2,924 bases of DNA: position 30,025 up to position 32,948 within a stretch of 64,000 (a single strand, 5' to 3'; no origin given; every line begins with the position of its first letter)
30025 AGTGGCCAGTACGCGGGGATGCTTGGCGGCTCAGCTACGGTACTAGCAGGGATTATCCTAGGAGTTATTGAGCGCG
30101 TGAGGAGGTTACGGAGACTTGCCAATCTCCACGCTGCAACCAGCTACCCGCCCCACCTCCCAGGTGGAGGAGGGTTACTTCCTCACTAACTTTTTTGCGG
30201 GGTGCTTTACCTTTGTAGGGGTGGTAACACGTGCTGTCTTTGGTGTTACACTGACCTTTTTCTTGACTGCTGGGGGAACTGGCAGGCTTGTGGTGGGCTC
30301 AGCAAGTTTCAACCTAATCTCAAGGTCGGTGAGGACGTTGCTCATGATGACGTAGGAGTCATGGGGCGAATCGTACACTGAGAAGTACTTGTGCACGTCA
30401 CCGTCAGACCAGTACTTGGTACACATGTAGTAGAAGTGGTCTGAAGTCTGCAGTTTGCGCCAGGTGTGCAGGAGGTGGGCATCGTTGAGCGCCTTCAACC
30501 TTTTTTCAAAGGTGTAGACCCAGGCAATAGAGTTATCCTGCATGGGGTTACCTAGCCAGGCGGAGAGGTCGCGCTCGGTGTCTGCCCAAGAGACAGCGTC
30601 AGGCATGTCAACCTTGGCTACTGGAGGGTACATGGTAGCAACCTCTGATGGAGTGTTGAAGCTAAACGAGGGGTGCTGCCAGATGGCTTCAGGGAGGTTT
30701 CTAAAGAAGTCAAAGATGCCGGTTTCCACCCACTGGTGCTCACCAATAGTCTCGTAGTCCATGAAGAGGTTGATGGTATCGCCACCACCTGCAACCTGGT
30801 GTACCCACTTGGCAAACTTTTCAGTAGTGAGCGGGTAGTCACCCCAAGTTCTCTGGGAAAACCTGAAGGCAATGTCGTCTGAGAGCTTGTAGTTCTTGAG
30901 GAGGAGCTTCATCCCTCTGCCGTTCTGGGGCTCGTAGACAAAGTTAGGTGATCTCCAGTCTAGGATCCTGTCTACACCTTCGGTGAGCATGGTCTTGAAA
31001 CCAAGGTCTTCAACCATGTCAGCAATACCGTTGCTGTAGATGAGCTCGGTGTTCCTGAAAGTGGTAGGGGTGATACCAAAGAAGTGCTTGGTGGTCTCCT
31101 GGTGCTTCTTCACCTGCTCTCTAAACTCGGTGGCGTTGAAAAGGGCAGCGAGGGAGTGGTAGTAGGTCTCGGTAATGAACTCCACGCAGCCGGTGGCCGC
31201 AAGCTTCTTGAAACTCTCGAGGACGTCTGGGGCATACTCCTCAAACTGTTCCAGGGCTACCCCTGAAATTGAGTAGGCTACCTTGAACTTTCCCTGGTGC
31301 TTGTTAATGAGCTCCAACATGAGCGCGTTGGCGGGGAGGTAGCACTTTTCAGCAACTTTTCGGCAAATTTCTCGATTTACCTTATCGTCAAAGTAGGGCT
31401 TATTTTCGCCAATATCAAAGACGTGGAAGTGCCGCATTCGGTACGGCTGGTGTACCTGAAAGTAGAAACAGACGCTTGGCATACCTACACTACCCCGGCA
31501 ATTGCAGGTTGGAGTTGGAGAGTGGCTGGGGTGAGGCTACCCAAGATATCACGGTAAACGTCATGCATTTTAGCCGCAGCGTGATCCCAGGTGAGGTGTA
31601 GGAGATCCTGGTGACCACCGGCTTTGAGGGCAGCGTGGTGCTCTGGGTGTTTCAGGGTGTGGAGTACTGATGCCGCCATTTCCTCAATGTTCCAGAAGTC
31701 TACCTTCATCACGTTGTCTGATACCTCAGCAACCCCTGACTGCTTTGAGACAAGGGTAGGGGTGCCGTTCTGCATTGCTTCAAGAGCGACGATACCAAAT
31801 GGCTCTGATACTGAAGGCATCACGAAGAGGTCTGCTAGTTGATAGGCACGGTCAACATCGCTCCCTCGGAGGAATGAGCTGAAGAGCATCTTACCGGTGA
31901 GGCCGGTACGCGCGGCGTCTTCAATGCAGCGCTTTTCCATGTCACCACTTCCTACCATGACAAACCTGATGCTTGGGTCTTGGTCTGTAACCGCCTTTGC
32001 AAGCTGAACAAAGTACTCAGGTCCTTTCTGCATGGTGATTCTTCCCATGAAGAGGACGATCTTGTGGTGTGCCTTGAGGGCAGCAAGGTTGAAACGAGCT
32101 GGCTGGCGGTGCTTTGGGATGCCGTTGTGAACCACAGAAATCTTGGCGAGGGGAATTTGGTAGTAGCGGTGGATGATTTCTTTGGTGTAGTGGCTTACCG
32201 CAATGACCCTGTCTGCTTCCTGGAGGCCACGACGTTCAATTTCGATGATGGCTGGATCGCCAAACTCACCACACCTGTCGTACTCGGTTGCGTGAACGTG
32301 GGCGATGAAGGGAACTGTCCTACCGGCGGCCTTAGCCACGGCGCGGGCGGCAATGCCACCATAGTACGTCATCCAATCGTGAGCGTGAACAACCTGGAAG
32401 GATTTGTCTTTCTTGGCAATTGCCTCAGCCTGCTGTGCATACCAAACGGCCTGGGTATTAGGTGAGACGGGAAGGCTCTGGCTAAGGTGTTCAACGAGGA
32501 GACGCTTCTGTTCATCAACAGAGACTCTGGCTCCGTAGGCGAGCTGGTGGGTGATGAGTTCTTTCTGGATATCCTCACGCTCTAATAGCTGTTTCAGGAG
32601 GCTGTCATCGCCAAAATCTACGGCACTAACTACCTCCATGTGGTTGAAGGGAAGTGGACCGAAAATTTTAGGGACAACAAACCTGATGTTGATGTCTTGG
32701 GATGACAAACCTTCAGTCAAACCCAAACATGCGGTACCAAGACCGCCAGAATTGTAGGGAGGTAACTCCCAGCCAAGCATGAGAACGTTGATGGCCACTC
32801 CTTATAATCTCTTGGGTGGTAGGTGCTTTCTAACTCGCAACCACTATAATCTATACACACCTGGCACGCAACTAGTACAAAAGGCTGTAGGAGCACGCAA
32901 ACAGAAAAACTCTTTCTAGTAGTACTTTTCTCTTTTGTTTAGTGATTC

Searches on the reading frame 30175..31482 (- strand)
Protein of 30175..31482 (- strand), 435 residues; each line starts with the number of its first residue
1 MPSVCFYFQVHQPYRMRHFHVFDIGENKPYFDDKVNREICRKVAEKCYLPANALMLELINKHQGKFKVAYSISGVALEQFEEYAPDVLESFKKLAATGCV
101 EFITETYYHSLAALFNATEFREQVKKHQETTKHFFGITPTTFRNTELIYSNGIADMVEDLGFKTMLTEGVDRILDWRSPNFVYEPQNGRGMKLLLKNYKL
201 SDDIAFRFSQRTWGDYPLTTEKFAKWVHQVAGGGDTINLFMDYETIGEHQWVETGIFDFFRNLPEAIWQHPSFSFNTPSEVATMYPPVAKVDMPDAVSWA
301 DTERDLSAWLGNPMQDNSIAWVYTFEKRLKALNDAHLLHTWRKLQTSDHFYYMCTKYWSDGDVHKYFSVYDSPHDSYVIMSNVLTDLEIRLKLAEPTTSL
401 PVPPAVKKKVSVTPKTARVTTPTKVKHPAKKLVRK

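Call 15: search_protein_families(library=pfam, proteins=[window:30175-31482:-], max_evalue=0.001)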
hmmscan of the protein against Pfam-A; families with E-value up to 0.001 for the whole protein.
window:30175-31482:- (435 aa): 1 family
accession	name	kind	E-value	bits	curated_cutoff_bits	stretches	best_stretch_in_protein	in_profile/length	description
PF03065.20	Glyco_hydro_57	-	1.1e-80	271.6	21.2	1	6-293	2-290/291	Glycosyl hydrolase family 57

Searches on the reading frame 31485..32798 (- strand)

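Call 15: search_protein_families(library=pfam, proteins=[window:31485-32798:-], max_evalue=0.001)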
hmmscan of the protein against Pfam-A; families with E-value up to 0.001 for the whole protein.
window:31485-32798:- (437 aa): 6 families
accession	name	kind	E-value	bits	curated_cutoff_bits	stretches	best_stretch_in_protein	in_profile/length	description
PF00534.26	Glycos_transf_1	-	1.6e-30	106.3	26.4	1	244-395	14-169/172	Glycosyl transferases group 1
PF13692.12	Glyco_trans_1_4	-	2.3e-24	86.7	27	1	246-383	2-141/142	Glycosyl transferases group 1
PF13439.12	Glyco_transf_4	-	2.1e-21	77.1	28.5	1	94-228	37-167/170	Glycosyltransferase Family 4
PF20706.3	GT4-conflict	-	1.5e-19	70.7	26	1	131-387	79-360/385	Family 4 Glycosyltransferase in conflict systems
PF08323.17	Glyco_transf_5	-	7.7e-18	65.5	22.7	1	4-214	1-230/239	Starch synthase catalytic domain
PF13579.12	Glyco_trans_4_4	-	1.8e-16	61.3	29.7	1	108-226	44-158/158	Glycosyl transferase 4-like domain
